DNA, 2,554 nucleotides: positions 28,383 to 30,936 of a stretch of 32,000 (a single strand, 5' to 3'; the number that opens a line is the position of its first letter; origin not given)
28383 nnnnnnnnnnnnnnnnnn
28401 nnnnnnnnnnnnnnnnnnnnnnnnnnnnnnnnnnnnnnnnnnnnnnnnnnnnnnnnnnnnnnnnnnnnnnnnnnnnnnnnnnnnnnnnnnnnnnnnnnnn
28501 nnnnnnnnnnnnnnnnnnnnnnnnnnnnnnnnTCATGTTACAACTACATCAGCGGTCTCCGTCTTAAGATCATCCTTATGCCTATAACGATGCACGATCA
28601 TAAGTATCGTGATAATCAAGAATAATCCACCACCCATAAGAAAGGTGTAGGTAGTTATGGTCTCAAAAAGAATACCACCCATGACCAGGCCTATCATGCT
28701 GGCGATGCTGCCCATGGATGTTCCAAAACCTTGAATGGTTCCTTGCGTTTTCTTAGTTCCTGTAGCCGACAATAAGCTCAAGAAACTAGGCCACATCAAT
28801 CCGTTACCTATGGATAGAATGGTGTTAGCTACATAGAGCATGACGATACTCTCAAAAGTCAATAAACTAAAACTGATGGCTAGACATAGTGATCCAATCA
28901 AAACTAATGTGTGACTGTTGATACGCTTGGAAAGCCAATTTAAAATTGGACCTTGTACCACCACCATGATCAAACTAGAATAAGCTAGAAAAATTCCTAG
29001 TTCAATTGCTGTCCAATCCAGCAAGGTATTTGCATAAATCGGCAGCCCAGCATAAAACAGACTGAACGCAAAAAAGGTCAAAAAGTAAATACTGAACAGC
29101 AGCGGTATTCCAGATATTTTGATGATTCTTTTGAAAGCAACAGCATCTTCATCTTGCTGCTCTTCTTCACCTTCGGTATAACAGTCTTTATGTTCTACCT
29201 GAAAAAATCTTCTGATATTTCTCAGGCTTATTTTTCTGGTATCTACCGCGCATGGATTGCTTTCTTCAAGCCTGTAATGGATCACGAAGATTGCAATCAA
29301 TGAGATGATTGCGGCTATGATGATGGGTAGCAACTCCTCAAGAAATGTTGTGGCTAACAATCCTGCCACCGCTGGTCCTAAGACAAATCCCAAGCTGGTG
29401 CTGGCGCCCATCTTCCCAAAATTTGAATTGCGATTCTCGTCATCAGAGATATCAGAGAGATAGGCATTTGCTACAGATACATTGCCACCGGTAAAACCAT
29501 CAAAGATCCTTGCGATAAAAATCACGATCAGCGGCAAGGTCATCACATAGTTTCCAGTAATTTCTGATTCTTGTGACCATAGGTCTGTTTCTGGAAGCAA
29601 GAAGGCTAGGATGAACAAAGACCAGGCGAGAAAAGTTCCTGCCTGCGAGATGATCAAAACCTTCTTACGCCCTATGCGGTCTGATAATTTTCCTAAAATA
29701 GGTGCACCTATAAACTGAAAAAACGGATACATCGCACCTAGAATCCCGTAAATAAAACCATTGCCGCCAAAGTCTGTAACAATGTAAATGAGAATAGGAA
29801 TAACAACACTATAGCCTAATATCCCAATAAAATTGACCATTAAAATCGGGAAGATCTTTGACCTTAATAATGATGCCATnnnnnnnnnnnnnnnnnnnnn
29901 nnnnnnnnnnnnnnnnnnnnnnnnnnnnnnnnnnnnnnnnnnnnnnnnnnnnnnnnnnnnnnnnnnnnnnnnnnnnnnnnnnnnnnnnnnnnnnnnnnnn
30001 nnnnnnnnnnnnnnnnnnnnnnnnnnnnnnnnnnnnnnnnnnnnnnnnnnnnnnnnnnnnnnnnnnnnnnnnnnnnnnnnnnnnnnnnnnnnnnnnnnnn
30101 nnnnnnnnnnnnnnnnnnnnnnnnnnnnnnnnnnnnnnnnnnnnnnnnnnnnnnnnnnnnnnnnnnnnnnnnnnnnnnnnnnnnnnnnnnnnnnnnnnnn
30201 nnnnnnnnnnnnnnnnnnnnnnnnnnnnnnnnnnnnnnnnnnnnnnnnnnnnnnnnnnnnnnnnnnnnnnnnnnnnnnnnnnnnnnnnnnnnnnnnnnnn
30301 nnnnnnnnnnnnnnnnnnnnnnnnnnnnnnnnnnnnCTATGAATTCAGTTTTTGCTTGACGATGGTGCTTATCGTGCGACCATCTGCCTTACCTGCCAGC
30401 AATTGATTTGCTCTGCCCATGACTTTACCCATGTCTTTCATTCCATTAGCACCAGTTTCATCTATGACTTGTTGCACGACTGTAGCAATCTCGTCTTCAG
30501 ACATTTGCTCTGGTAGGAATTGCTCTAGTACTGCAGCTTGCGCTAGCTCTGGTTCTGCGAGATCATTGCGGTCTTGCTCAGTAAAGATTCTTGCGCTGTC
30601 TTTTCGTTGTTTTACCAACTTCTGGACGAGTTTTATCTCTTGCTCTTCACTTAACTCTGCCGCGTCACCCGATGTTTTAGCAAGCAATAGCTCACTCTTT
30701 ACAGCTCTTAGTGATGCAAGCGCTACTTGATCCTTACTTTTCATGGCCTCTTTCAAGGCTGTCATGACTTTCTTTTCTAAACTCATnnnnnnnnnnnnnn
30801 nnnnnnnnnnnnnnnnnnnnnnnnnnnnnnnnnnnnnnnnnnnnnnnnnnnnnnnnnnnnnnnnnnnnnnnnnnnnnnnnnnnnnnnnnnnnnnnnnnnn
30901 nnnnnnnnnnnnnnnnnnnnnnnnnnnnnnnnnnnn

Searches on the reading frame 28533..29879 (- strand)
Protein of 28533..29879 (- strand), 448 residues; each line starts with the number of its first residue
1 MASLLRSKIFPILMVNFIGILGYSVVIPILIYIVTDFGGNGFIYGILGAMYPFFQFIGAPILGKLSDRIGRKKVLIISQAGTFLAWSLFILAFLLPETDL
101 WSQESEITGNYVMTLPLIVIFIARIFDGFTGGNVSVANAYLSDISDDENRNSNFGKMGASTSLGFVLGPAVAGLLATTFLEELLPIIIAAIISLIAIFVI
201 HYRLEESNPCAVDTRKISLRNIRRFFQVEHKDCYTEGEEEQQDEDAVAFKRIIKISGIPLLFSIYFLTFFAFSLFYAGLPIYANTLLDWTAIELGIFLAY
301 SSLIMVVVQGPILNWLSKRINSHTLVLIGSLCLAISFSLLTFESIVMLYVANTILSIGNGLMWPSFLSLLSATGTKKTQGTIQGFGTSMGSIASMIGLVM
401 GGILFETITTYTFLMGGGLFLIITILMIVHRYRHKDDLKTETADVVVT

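Call 10: search_protein_families(library=pfam, proteins=[window:28533-29879:-])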
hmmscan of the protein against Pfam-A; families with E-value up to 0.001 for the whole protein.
window:28533-29879:- (448 aa): 5 families
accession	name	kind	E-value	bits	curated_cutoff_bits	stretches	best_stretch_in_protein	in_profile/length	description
PF07690.21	MFS_1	-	1.4e-57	195.7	33.4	2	13-340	2-285/347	Major Facilitator Superfamily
PF12832.13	MFS_1_like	-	1.1e-19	71.1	25.2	1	43-413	35-371/373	MFS_1 like family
PF00083.30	Sugar_tr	-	4.6e-07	29.5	22.3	1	45-428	49-434/452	Sugar (and other) transporter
PF01306.25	LacY_symp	-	7.2e-07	28.8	24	1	263-435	14-192/413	LacY proton/sugar symporter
PF13347.12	MFS_2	-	0.00012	21.2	27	0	5-109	221-310/427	MFS/sugar transport protein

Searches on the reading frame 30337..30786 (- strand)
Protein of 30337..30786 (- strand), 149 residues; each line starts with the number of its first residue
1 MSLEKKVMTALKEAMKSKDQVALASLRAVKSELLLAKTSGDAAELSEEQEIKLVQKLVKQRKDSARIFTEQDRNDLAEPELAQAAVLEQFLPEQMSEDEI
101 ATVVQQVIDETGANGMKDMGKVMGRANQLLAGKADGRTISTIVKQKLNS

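Call 10: search_protein_families(library=pfam, proteins=[window:30337-30786:-])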
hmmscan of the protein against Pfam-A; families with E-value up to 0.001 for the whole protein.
window:30337-30786:- (149 aa): 1 family
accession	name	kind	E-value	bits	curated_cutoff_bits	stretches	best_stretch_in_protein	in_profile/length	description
PF09424.15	YqeY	-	1.5e-43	148.8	27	1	5-147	2-143/143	Yqey-like protein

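Call 18: find_encoding_contigs(protein=window:30337-30786:-, flank=10000, max_places=3)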
Protein window:30337-30786:- (149 aa): no gene with exactly this product is on record in the collection.
